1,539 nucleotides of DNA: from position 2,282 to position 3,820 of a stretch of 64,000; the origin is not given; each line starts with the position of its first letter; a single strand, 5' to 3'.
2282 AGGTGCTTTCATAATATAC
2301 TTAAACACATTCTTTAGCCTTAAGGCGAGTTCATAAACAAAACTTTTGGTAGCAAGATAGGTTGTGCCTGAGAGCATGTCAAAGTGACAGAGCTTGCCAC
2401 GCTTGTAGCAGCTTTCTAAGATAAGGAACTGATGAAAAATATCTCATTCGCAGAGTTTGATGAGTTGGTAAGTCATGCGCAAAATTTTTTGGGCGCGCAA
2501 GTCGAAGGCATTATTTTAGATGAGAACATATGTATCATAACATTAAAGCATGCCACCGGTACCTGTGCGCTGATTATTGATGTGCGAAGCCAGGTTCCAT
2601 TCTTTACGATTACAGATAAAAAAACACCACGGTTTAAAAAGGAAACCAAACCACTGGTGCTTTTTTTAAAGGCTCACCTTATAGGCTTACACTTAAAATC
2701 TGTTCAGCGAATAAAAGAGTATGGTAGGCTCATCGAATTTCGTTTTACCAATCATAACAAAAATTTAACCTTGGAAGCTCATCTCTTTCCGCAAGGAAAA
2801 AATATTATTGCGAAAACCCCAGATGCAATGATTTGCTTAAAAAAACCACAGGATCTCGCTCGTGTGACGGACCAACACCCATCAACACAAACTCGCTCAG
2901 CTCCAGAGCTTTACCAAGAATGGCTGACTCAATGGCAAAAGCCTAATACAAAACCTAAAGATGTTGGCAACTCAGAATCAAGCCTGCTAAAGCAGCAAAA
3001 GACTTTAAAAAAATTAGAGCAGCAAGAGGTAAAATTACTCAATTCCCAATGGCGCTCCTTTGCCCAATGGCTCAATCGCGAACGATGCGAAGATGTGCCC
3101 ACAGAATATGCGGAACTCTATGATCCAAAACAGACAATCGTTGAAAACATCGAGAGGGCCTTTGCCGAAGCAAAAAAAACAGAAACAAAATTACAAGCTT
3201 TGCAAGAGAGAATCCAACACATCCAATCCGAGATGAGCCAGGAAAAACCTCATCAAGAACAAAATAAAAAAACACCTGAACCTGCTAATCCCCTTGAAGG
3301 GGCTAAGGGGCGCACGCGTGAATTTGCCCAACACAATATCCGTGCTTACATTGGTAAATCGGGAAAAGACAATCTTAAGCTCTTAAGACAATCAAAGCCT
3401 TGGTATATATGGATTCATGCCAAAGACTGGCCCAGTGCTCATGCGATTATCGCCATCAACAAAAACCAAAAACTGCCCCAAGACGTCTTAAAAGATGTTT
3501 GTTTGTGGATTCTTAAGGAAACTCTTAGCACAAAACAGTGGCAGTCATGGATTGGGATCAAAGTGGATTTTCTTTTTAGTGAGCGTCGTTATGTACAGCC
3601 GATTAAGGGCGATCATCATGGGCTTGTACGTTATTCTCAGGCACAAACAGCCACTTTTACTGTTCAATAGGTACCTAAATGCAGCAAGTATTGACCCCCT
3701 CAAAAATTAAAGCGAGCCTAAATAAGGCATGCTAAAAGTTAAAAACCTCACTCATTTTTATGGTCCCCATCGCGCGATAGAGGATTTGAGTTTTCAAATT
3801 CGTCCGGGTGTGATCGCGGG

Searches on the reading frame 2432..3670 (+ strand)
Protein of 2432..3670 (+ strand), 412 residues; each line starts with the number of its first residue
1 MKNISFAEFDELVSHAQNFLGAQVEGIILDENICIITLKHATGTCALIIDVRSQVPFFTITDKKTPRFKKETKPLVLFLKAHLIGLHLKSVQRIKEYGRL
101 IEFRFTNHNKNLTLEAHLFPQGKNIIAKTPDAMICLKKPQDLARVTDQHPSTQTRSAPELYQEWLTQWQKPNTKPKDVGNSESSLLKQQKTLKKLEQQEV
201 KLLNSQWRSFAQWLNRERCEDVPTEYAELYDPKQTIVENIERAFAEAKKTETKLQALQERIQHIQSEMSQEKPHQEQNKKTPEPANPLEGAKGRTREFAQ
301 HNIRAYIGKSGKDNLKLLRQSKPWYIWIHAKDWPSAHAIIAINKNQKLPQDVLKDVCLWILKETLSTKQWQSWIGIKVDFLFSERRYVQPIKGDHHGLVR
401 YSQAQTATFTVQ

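Call 81: search_protein_families(library=pfam, alignment_id=A4, max_evalue=0.00001)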
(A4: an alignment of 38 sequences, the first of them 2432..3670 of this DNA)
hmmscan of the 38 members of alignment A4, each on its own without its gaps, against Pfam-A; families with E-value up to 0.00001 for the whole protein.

A. member 1, window:2432-3670:+ (412 aa): 0 families

B. families by the number of members that match (of 38 scanned): 70 families (the first 25 are shown)
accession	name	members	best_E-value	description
PF00004.35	AAA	2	8.5e-21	ATPase family associated with various cellular activities (AAA)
PF00162.24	PGK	1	1e-142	Phosphoglycerate kinase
PF03331.19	LpxC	1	1.4e-102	UDP-3-O-acyl N-acetylglycosamine deacetylase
PF03618.20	Kinase-PPPase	1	3.3e-90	Kinase/pyrophosphorylase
PF01262.27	AlaDh_PNT_C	1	5.1e-86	Alanine dehydrogenase/PNT, C-terminal domain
PF01026.27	TatD_DNase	1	1.3e-82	TatD related DNase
PF05496.18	RuvB_N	1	3e-74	Holliday junction DNA helicase RuvB P-loop domain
PF02800.25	Gp_dh_C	1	1.6e-64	Glyceraldehyde 3-phosphate dehydrogenase, C-terminal domain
PF02481.21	DNA_processg_A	1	2.7e-49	DNA recombination-mediator protein A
PF05222.21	AlaDh_PNT_N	1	8.4e-47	Alanine dehydrogenase/PNT, N-terminal domain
PF01189.24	Methyltr_RsmB-F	1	1.8e-46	16S rRNA methyltransferase RsmB/F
PF13177.12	DNA_pol3_delta2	1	1.4e-41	DNA polymerase III, delta subunit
PF02223.23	Thymidylate_kin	1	7.6e-39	Thymidylate kinase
PF00044.30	Gp_dh_N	1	1.9e-37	Glyceraldehyde 3-phosphate dehydrogenase, NAD binding domain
PF02075.23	RuvC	1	2.3e-37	Crossover junction endodeoxyribonuclease RuvC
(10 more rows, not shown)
